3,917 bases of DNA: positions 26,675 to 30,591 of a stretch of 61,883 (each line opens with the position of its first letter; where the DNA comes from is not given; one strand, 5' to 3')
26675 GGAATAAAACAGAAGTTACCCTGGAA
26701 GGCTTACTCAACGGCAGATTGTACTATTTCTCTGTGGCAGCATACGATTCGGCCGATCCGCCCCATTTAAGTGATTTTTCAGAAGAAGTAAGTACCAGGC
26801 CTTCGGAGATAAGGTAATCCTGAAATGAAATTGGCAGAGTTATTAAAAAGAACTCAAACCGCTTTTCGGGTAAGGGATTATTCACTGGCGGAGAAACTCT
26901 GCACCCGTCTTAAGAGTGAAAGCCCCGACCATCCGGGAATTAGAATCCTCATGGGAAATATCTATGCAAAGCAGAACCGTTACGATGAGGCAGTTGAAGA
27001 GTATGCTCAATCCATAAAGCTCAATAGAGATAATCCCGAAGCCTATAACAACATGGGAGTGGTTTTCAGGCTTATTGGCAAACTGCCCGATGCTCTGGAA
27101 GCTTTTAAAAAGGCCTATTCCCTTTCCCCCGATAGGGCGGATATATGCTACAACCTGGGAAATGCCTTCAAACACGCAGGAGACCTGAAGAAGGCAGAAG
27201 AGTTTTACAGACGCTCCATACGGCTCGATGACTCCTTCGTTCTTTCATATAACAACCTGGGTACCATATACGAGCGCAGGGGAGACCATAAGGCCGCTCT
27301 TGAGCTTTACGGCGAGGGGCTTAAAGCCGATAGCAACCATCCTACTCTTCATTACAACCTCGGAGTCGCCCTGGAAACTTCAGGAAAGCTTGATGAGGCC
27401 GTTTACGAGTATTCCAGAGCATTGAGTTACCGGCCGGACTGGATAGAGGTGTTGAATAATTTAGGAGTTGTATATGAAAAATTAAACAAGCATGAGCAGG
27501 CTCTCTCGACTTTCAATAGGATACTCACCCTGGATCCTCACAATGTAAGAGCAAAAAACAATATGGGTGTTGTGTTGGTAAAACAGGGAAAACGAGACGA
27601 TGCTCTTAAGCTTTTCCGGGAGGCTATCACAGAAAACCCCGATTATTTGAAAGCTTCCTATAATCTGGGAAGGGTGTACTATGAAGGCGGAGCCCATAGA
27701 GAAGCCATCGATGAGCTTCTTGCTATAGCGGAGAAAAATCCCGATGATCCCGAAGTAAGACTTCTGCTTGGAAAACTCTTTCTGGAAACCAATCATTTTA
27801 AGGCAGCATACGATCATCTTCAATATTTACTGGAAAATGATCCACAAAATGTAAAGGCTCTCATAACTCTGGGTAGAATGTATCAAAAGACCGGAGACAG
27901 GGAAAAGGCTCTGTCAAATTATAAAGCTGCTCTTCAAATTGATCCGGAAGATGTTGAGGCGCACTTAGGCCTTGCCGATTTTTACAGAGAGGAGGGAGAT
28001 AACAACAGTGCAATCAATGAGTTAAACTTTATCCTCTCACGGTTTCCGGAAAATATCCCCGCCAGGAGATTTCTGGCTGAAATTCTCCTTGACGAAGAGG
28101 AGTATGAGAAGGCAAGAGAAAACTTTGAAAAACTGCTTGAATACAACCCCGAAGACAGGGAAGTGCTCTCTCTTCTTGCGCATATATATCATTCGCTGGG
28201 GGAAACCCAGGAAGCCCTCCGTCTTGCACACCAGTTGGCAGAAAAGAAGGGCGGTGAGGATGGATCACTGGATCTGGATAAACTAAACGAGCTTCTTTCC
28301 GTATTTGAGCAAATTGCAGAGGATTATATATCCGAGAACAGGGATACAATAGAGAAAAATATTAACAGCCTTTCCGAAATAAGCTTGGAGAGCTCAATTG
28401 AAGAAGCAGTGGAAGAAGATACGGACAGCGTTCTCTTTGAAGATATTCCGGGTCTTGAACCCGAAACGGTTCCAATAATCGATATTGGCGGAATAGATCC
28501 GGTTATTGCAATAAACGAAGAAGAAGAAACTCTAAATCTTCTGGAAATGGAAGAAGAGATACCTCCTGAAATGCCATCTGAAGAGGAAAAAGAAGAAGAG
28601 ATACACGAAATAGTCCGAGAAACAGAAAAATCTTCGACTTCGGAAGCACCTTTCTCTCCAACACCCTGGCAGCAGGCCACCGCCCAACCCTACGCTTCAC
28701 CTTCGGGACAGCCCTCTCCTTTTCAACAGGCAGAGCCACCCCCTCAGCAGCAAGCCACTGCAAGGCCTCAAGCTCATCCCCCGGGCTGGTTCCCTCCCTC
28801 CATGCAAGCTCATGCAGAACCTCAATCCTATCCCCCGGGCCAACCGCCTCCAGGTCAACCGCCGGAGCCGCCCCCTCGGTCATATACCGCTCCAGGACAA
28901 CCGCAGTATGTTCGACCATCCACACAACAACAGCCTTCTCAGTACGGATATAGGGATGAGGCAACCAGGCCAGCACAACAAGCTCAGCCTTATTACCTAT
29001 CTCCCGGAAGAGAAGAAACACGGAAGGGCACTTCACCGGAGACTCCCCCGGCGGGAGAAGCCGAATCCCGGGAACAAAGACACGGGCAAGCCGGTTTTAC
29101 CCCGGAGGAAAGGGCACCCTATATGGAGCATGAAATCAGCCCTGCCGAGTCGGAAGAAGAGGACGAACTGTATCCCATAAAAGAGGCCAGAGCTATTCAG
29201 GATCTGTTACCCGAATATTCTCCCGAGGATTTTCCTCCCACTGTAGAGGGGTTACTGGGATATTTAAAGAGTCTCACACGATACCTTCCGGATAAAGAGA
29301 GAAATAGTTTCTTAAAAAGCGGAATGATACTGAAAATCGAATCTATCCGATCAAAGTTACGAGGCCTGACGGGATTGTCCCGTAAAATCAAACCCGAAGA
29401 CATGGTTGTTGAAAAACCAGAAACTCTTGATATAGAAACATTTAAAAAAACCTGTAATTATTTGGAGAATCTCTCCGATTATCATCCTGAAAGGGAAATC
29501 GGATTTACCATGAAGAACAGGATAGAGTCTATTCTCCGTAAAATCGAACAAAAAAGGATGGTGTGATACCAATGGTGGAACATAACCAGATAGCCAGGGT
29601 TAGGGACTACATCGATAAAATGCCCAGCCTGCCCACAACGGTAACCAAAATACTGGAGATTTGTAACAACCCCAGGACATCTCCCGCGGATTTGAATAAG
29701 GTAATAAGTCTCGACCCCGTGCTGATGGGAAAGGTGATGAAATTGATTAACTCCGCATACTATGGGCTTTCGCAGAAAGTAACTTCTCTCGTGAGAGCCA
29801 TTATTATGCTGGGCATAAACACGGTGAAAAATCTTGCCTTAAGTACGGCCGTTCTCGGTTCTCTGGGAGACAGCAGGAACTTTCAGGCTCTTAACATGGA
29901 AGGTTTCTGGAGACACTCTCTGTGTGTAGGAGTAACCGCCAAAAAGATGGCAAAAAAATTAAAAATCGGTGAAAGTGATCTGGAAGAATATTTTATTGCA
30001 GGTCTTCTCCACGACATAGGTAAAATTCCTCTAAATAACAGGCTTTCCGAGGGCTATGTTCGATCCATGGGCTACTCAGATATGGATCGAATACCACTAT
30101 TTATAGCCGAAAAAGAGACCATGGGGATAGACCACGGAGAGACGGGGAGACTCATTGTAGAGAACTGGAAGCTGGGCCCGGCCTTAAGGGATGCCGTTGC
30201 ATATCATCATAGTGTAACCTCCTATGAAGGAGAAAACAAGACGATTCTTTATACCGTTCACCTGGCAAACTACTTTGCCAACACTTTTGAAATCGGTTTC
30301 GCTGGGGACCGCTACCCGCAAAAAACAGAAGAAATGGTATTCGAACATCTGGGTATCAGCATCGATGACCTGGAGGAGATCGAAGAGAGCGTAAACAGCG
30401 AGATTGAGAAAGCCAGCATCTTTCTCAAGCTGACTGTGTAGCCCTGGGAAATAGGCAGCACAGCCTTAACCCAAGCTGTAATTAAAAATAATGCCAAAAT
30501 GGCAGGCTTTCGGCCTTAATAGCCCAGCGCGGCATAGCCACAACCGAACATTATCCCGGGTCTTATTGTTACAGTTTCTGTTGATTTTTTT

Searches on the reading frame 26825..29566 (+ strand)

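Call 38: search_protein_families(library=pfam, proteins=[window:26825-29566:+], max_evalue=1e-8)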
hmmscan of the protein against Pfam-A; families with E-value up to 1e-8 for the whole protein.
window:26825-29566:+ (913 aa): 26 families (the best 25 are shown)
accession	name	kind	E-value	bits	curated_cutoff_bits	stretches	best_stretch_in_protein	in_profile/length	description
PF07719.23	TPR_2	-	1.7e-71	230.9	27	0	344-376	2-34/34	Tetratricopeptide repeat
PF00515.34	TPR_1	-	2e-69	227.2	27.8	0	208-240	2-34/34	Tetratricopeptide repeat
PF13414.12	TPR_11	-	2.8e-68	225.8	26.8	1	44-81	1-38/42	TPR repeat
PF14559.12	TPR_19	-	3.9e-67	222.9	25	2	251-318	1-68/68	Tetratricopeptide repeat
PF13432.12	TPR_16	-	1.5e-56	188.7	32.7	2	247-309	3-65/65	Tetratricopeptide repeat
PF13181.12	TPR_8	-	2.3e-56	183.6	25.7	0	105-136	1-32/34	Tetratricopeptide repeat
PF13431.12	TPR_17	-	3.7e-53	173.8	24.4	0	127-159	1-33/34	Tetratricopeptide repeat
PF13424.12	TPR_12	-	3.8e-48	162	30.1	0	72-135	4-75/77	Tetratricopeptide repeat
PF13428.12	TPR_14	-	5.7e-45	147.5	23.5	0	344-385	2-43/44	Tetratricopeptide repeat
PF13176.12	TPR_7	-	7.8e-40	132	27.9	0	108-137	2-33/36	Tetratricopeptide repeat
PF23914.1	TPR_CcmH_CycH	-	4.4e-30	105.1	42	1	336-445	43-155/158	Cytochrome c-type biogenesis protein H TPR domain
PF13174.12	TPR_6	-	2.7e-29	100.2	26.3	0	277-307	2-32/33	Tetratricopeptide repeat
PF13374.12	TPR_10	-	1.3e-26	92.2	27.5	0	243-268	4-29/42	Tetratricopeptide repeat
PF12895.13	ANAPC3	-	1e-24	87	27.2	0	221-299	3-80/82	Anaphase-promoting complex, cyclosome, subunit 3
PF13371.12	TPR_9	-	3.3e-24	85.1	35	0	318-380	4-66/73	Tetratricopeptide repeat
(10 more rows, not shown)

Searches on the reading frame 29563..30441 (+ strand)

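Call 38: search_protein_families(library=pfam, proteins=[window:29563-30441:+], max_evalue=1e-8)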
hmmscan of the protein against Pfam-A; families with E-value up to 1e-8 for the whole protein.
window:29563-30441:+ (292 aa): 2 families
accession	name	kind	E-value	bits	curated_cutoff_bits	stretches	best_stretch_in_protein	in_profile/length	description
PF08668.18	HDOD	-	2.2e-55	187.7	22.9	1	20-217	1-195/196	HDOD domain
PF01966.28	HD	-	3.7e-11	43.8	22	1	116-231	2-106/116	HD domain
